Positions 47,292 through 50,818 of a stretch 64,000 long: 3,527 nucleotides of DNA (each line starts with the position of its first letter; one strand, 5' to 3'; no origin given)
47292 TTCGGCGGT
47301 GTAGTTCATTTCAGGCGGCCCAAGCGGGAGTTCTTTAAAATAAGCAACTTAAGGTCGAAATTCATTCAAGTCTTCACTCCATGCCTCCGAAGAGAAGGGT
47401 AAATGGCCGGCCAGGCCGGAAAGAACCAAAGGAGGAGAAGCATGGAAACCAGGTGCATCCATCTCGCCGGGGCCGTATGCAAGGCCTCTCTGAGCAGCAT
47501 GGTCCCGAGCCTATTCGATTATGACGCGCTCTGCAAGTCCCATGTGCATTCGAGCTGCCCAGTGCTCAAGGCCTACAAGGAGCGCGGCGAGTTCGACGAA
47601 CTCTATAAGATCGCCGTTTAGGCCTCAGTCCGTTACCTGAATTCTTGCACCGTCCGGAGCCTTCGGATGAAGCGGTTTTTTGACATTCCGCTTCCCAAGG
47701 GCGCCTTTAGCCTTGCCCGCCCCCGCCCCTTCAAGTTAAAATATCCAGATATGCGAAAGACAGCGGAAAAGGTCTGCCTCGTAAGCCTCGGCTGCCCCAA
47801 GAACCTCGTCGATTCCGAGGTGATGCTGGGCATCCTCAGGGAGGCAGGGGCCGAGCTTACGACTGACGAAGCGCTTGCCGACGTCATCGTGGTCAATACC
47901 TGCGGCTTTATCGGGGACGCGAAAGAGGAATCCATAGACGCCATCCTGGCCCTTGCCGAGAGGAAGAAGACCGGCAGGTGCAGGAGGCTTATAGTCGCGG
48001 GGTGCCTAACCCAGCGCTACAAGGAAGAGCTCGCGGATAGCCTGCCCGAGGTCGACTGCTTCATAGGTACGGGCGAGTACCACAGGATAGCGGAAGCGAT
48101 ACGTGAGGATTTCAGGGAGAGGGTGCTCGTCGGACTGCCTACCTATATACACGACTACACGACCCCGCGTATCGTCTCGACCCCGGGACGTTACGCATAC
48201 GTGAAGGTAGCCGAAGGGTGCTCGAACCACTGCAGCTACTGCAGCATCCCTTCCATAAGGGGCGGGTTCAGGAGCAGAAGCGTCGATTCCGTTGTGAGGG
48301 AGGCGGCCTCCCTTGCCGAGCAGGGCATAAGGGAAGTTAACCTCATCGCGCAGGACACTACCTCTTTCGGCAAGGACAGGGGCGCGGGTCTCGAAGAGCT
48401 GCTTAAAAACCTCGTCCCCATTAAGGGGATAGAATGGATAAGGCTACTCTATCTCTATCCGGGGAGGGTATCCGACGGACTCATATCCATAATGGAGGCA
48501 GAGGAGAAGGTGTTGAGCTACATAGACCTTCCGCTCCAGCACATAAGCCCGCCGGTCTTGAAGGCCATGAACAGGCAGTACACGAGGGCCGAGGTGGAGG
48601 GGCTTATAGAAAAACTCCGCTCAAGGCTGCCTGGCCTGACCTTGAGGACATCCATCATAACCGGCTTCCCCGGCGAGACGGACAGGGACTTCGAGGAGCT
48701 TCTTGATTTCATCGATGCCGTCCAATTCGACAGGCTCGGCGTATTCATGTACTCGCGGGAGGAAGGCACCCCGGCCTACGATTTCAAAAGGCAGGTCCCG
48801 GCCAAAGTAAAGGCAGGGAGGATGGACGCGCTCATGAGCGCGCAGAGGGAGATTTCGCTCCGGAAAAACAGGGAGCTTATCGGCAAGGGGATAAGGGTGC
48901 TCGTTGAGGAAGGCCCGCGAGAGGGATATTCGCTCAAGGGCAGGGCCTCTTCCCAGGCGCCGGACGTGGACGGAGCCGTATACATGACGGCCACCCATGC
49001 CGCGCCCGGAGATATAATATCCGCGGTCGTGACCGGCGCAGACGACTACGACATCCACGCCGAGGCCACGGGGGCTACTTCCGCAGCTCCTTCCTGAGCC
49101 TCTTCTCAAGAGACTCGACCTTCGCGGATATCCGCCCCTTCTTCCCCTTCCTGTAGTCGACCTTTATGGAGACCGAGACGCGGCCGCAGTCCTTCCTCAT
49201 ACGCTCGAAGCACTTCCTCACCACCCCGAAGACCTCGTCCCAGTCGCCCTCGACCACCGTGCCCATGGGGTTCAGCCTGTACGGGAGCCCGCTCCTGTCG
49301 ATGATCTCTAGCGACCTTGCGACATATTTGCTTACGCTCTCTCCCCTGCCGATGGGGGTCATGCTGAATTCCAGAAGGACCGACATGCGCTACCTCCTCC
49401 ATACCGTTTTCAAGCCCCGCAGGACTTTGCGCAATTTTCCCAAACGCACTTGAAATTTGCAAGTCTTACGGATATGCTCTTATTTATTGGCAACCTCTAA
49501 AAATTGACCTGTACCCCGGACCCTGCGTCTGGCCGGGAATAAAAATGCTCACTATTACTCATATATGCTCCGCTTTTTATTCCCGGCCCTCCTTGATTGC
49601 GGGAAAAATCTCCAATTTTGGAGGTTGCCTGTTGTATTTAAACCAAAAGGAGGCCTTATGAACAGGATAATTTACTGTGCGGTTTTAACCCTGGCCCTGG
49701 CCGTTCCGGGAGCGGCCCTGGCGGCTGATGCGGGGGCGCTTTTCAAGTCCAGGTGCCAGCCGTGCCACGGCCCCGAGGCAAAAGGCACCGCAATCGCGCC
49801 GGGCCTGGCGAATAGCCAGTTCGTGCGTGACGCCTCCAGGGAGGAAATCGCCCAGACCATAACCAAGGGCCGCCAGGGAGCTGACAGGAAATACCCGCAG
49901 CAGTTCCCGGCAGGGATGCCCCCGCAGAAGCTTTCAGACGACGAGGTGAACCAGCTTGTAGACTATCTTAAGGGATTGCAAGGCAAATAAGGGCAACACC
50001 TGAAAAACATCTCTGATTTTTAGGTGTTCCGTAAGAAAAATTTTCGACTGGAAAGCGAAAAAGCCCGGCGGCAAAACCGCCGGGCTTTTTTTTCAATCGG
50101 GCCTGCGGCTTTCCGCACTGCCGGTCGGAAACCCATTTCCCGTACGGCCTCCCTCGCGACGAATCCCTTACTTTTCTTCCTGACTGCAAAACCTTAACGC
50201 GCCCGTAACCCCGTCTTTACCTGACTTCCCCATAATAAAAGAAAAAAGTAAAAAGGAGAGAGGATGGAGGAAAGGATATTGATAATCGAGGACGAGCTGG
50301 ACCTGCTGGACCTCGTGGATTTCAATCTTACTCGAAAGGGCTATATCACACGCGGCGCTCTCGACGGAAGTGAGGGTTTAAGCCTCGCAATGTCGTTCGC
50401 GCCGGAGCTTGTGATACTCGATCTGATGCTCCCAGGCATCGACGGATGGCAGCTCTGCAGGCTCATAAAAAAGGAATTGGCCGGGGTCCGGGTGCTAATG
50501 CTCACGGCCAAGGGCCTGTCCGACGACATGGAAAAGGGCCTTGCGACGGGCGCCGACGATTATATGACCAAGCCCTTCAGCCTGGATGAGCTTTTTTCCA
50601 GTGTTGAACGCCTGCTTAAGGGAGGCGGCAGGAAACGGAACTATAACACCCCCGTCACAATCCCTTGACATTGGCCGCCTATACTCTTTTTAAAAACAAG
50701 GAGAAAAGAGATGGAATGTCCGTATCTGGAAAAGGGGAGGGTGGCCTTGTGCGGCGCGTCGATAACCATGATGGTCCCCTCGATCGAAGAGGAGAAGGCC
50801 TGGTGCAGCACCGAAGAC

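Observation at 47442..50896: Paralogous pair of ~60-aa Cys4 proteins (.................-x7-CPxL)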

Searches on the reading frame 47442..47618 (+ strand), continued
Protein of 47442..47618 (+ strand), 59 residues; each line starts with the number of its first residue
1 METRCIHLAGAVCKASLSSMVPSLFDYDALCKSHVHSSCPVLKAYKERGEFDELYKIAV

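Call 60: find_related_loci(query=A6, collection=metagenome_contigs, flank=5000)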
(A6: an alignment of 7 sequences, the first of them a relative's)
Query A6 (58 aa) in metagenome_contigs; peptide patterns used: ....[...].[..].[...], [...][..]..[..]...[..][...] (x = any residue, [..] = any of these).
195 stretches matched a pattern; 83 encode a relative of the query (tblastn E <= 1e-3); the best 80 are kept; 80 distinct loci.
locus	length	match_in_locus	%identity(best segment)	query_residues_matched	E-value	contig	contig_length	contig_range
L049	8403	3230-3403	57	1-58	2e-20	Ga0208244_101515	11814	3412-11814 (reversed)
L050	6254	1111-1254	60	1-48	1e-18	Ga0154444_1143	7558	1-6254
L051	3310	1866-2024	65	1-52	1e-18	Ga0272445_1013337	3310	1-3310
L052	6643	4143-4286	60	1-48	1e-18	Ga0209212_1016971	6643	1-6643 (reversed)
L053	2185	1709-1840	70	1-44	2e-18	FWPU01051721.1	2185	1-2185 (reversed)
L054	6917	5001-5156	58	1-52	2e-18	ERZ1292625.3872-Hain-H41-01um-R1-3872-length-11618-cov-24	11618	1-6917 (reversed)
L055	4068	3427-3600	55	1-58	2e-18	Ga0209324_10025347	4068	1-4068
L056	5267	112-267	56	1-52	1e-17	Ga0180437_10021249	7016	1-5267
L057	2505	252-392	64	1-47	2e-17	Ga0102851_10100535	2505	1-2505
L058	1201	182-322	64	1-47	2e-17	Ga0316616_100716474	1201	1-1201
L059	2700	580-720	66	1-47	3e-17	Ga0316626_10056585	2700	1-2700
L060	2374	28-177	63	1-52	4e-17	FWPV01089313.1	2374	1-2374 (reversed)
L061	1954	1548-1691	56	1-48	5e-17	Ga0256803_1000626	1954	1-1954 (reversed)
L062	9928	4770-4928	63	1-52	5e-17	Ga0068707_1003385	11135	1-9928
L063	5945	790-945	54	1-52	8e-17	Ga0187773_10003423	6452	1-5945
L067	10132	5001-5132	68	1-44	1e-16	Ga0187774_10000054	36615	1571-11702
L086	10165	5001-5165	44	1-55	1e-15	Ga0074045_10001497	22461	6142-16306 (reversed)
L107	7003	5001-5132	55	1-44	6e-14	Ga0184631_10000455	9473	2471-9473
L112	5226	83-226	52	1-48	2e-13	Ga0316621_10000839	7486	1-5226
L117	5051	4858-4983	55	1-42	7e-13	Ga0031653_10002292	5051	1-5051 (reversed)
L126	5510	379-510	41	1-42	5e-8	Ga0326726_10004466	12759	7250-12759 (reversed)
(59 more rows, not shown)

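Call 64: search_protein_families(library=pfam, proteins=[L107:4144-4776:+, L107:5217-5645:+, L107:5816-6607:+, L067:4148-4780:+, L067:5240-5638:+, L086:3689-4177:-, L086:4682-4936:+, L112:305-1021:+, L117:3667-4728:+, L126:2734-4092:+], max_evalue=0.001)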
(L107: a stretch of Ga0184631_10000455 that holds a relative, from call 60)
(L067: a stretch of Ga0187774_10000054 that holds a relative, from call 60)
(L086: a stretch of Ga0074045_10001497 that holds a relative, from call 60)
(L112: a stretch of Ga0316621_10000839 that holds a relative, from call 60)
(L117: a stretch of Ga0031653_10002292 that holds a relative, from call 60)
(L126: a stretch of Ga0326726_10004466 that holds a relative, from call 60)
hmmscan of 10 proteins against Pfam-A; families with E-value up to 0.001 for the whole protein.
L107:4144-4776:+ (210 aa): 4 families
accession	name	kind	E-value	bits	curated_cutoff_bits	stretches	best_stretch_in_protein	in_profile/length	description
PF00072.30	Response_reg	-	1.6e-31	109.2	30.2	1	4-116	1-111/111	Response regulator receiver domain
PF00196.25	GerE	-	1.5e-19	69.8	23.5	1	147-203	1-57/57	Bacterial regulatory proteins, luxR family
PF04545.22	Sigma70_r4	-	2.1e-05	24.4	24.1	1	148-191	4-48/50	Sigma-70, region 4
PF08281.18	Sigma70_r4_2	-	7.2e-05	22.8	25.7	1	147-191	9-54/54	Sigma-70, region 4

L107:5217-5645:+ (142 aa): 1 family
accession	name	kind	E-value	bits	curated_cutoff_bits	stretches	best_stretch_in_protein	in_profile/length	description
PF00072.30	Response_reg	-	1.7e-30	105.9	30.2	1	14-126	1-111/111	Response regulator receiver domain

L107:5816-6607:+ (263 aa): 3 families
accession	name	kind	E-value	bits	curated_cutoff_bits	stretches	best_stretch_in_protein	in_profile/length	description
PF02518.31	HATPase_c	-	5.1e-30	104.6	26.4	1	148-254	2-110/111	Histidine kinase-, DNA gyrase B-, and HSP90-like ATPase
PF00512.31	HisKA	-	2.5e-11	43.9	26.9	1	35-99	4-65/66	His Kinase A (phospho-acceptor) domain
PF13581.12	HATPase_c_2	-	0.00055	20.4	27.4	1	160-229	40-110/127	Histidine kinase-like ATPase domain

L067:4148-4780:+ (210 aa): 4 families
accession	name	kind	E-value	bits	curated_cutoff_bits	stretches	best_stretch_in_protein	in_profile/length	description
PF00072.30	Response_reg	-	4.6e-31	107.7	30.2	1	4-116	1-111/111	Response regulator receiver domain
PF00196.25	GerE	-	3.5e-19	68.6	23.5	1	148-203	2-57/57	Bacterial regulatory proteins, luxR family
PF04545.22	Sigma70_r4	-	5.1e-05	23.1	24.1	1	148-192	4-49/50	Sigma-70, region 4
PF08281.18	Sigma70_r4_2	-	0.00064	19.7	25.7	0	147-191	9-54/54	Sigma-70, region 4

L067:5240-5638:+ (132 aa): 1 family
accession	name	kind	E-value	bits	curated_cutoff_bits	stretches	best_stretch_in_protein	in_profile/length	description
PF00072.30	Response_reg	-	1.7e-34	118.7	30.2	1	5-117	1-111/111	Response regulator receiver domain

L086:3689-4177:- (162 aa): 1 family
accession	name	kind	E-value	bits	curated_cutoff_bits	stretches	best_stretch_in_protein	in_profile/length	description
PF19991.5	HMA_2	-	3e-13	50.4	30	1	9-147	12-153/154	Heavy metal associated domain 2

L086:4682-4936:+ (84 aa): 1 family
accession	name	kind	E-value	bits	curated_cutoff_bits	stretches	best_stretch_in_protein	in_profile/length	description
PF19991.5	HMA_2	-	1.1e-09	38.8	30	1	6-63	10-67/154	Heavy metal associated domain 2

L112:305-1021:+ (238 aa): 2 families
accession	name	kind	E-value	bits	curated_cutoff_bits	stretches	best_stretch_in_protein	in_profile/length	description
PF00072.30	Response_reg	-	7.4e-32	110.3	30.2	1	9-121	1-111/111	Response regulator receiver domain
PF00486.34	Trans_reg_C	-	1.2e-26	93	26.2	1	157-231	3-77/77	Transcriptional regulatory protein, C terminal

L117:3667-4728:+ (353 aa): 4 families
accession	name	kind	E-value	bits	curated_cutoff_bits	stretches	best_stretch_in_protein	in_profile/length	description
PF00072.30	Response_reg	-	3.3e-30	104.9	30.2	1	7-119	1-111/111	Response regulator receiver domain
PF02518.31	HATPase_c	-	3e-22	79.6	26.4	1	248-352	2-109/111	Histidine kinase-, DNA gyrase B-, and HSP90-like ATPase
PF00512.31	HisKA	-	1.1e-08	35.5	26.9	1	146-200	8-61/66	His Kinase A (phospho-acceptor) domain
PF13589.12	HATPase_c_3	-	2e-06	28.3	25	1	252-306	3-55/137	Histidine kinase-, DNA gyrase B-, and HSP90-like ATPase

L126:2734-4092:+ (452 aa): 10 families
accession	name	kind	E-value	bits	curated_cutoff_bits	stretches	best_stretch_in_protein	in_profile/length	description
PF00158.32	Sigma54_activat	-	1.1e-62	211.1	20.2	1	158-314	11-168/168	Sigma-54 interaction domain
PF00072.30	Response_reg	-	1.3e-23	83.7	30.2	1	12-117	2-107/111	Response regulator receiver domain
PF14532.12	Sigma54_activ_2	-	7.7e-21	75.2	25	1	165-318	17-138/138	Sigma-54 interaction domain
PF25601.1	AAA_lid_14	-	2.4e-17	63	27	1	319-392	1-78/87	AAA+ ATPase lid domain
PF02954.25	HTH_8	-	1.3e-11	44.5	22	1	409-449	2-42/42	Bacterial regulatory protein, Fis family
PF07728.20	AAA_5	-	1.9e-07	31.6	22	1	171-287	1-120/139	AAA domain (dynein-related subfamily)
PF00004.35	AAA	-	2.9e-07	31.4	21.2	1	172-289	1-109/131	ATPase family associated with various cellular activities (AAA)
PF01078.27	Mg_chelatase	-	3.6e-06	27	20.3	0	156-190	9-43/207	Magnesium chelatase, subunit ChlI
PF13191.12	AAA_16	-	0.00041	21.3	32.6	0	157-208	8-63/167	AAA ATPase domain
PF06745.19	ATPase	-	0.00062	19.6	26.6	0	153-225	3-77/231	KaiC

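Call 65: find_homologous_proteins(query=A2, max_evalue=0.001)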
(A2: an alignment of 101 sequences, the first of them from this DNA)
Query A2 (101 sequences) (59 aa, profile of the alignment): 30 proteins with E <= 0.001 among 255 candidates.
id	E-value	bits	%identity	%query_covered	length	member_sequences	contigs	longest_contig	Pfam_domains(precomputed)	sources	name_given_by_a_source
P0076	9.6e-15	72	24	63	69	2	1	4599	-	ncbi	-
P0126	2.7e-14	70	26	53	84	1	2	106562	-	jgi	-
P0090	4.5e-14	70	35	75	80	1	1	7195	-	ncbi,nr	ncbi:MAG TPA: hypothetical protein VLD40_01615 [Dissulfurispiraceae bacterium]|nr:hypothetical prote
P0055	2.7e-13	67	32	53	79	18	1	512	-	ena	-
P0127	3.9e-12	63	32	64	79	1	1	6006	-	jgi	-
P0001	4.4e-12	63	93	100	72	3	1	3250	-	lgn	-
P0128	6.1e-12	63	26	69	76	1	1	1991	-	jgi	-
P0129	9.8e-12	62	39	61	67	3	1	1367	-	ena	-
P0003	1.1e-11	62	81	100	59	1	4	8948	-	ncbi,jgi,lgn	-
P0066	1.2e-11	62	29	69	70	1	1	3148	-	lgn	-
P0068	2.2e-11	61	31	61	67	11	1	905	-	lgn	-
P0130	2.4e-11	61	33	75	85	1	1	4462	-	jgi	jgi:hypothetical protein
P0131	2.6e-11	61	28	54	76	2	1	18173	-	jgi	jgi:hypothetical protein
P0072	3.6e-11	60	27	78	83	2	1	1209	-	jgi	jgi:hypothetical protein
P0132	4.8e-11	60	32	63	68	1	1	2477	-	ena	-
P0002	5.5e-11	60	86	100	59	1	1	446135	-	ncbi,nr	ncbi:hypothetical protein KJ039_06700 [bacterium]|nr:hypothetical protein [bacterium]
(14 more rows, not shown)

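Call 73: find_encoding_contigs(protein=P0074, flank=6000, max_places=4)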
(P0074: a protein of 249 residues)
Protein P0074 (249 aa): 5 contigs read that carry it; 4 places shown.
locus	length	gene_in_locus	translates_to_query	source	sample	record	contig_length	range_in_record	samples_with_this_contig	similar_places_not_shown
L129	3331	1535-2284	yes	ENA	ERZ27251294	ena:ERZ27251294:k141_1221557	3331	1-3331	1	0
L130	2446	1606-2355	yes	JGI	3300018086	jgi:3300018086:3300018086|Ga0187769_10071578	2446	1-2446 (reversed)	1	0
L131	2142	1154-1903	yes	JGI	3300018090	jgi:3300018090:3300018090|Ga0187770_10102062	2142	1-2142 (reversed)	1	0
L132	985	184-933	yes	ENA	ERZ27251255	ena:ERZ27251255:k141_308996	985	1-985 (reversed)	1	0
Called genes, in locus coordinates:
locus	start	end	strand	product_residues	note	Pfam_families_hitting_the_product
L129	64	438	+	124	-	PF22751:DUF488-N3a, PF22752:DUF488-N3i, PF04343:DUF488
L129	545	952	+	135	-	PF00355:Rieske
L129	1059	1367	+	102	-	-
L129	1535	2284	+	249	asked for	PF01258:zf-dskA_traR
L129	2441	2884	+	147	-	PF02470:MlaD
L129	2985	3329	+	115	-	?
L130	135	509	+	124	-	PF22751:DUF488-N3a, PF22752:DUF488-N3i, PF04343:DUF488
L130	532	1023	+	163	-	PF25471:TM_PetC (weak), PF00355:Rieske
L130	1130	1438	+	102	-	-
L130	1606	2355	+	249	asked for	PF01258:zf-dskA_traR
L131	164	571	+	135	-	PF00355:Rieske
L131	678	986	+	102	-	-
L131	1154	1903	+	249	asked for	PF01258:zf-dskA_traR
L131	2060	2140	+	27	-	?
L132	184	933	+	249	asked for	PF01258:zf-dskA_traR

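Call 74: find_encoding_contigs(protein=P0057, flank=6000, max_places=4)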
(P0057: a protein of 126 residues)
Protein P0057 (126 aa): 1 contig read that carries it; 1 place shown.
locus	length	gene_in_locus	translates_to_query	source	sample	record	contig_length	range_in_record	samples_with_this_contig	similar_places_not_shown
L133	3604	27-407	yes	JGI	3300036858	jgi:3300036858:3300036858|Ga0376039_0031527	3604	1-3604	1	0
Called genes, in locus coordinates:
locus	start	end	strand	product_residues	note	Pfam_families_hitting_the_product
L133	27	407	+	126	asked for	-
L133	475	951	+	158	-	-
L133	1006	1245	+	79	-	-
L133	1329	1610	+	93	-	-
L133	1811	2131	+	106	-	-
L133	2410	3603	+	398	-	?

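Call 81: predict_structure(alignment_id=A2)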
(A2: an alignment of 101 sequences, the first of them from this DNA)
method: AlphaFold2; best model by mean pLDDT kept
length: 59 residues; sequences in the alignment: 101
mean_pLDDT: 71.8   pTM: 0.48
mean pLDDT of the five models: 71.8, 62.4, 60.4, 55.8, 50.2
residues with pLDDT >= 90: 0; 70-90: 44; 50-70: 5; < 50: 10
segments of 3 or more residues with pLDDT < 50: 53-59
pLDDT, mean of each block of 10 residues (from residue 1): 70 80 82 77 75 44
secondary structure, 60 per line:
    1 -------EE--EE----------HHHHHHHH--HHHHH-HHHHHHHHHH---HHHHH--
elements in order: H24-31 H34-38 H40-49 H53-57

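Call 91: search_protein_families(library=pfam, proteins=[L043:317-640:+, L043:1590-2057:+, L133:475-951:+, L133:1006-1245:+, L133:1329-1610:+, L133:1811-2131:+, L133:2410-3603:+, L129:1059-1367:+], max_evalue=0.01)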
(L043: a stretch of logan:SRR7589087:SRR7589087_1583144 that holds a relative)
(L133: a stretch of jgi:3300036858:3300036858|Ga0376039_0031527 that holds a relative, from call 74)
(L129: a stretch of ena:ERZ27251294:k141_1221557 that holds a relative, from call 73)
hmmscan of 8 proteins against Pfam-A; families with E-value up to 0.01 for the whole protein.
L043:317-640:+ (107 aa): 1 family
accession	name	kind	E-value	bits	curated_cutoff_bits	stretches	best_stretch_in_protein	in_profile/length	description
PF24838.2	8xMP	-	0.0017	18.6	30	1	2-71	25-92/136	Octameric membrane protein family (8xMP)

L043:1590-2057:+ (156 aa): 3 families
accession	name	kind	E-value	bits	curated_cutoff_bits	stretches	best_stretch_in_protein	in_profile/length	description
PF02085.21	Cytochrom_CIII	-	4.9e-07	30.5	22.9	1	33-87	16-61/101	Class III cytochrome C family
PF14537.11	Cytochrom_c3_2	-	1.6e-06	28.9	25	1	50-127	5-70/79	Cytochrome c3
PF14522.11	Cytochrome_C7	-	1.6e-06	28.3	24.8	0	39-86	2-55/67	Cytochrome c7 and related cytochrome c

L133:475-951:+ (158 aa): 1 family
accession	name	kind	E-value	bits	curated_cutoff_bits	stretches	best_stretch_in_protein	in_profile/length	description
PF00072.30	Response_reg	-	0.00011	22.7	30.2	1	12-112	10-108/111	Response regulator receiver domain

L133:1006-1245:+ (79 aa): 0 families

L133:1329-1610:+ (93 aa): 0 families

L133:1811-2131:+ (106 aa): 0 families

L133:2410-3603:+ (398 aa): 1 family
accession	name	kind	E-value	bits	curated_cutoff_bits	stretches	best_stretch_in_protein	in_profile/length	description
PF01654.22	Cyt_bd_oxida_I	-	2.2e-14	53.3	26.2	1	17-225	6-224/418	Cytochrome bd terminal oxidase subunit I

L129:1059-1367:+ (102 aa): 0 families

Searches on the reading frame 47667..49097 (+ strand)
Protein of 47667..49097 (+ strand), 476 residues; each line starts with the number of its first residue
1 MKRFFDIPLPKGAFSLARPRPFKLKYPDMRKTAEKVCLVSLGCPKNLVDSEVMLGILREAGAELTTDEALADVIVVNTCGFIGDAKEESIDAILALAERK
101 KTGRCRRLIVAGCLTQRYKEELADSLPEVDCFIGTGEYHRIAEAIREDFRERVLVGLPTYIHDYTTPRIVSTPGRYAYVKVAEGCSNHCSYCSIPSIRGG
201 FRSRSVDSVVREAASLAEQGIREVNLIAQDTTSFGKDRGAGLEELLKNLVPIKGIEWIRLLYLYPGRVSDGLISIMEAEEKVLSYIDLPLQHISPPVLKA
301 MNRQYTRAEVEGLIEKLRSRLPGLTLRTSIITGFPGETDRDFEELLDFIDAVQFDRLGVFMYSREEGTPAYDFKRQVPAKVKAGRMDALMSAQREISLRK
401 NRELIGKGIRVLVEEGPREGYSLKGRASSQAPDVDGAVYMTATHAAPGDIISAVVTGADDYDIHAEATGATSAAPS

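Call 14: search_protein_families(library=pfam, proteins=[window:47667-49097:+], max_evalue=0.001)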
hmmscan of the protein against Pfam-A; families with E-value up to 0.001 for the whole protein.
window:47667-49097:+ (476 aa): 4 families
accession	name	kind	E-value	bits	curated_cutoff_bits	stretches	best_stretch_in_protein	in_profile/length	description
PF00919.26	UPF0004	-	5.2e-27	94.2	27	1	35-134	1-98/98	Uncharacterized protein family UPF0004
PF04055.27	Radical_SAM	-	1.4e-26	94.1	29.5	1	180-349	2-166/166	Radical SAM superfamily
PF18693.7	TRAM_2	-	5.2e-14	52.6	27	1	405-467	1-62/63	TRAM domain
PF02875.26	Mur_ligase_C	-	0.00049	21.4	28.4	0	88-150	23-92/127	Mur ligase, glutamate ligase domain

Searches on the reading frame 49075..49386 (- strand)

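Call 14: search_protein_families(library=pfam, proteins=[window:49075-49386:-], max_evalue=0.001)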
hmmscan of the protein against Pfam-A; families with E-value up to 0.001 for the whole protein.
window:49075-49386:- (103 aa): 2 families
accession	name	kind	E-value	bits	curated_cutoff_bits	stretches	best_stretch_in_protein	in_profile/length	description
PF01910.22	Thiamine_BP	-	3.1e-31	107.6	24.9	1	6-94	2-92/92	Thiamine-binding protein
PF07615.16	Ykof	-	0.00064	20.6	21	1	6-71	5-69/81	YKOF-related Family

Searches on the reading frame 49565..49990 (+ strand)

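Call 14: search_protein_families(library=pfam, proteins=[window:49565-49990:+], max_evalue=0.001)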
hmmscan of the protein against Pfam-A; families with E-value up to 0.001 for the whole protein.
window:49565-49990:+ (141 aa): 2 families
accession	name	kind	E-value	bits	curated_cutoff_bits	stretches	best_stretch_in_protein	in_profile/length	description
PF00034.26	Cytochrom_C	-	3.5e-11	44.7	21.3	1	55-138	3-89/90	Cytochrome c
PF13442.11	Cytochrome_CBB3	-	1.9e-10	41.3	27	1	53-135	3-68/68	Cytochrome C oxidase, cbb3-type, subunit III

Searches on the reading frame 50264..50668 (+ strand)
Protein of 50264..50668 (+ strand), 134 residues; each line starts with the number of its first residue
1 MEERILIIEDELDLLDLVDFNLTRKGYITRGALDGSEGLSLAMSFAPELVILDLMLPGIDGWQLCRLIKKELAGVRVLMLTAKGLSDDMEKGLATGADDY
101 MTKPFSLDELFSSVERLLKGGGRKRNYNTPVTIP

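Call 14: search_protein_families(library=pfam, proteins=[window:50264-50668:+], max_evalue=0.001)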
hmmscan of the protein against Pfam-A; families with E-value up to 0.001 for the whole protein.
window:50264-50668:+ (134 aa): 1 family
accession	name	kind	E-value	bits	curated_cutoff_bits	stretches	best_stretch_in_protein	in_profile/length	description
PF00072.30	Response_reg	-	2.3e-24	86.1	30.2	1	5-114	1-110/111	Response regulator receiver domain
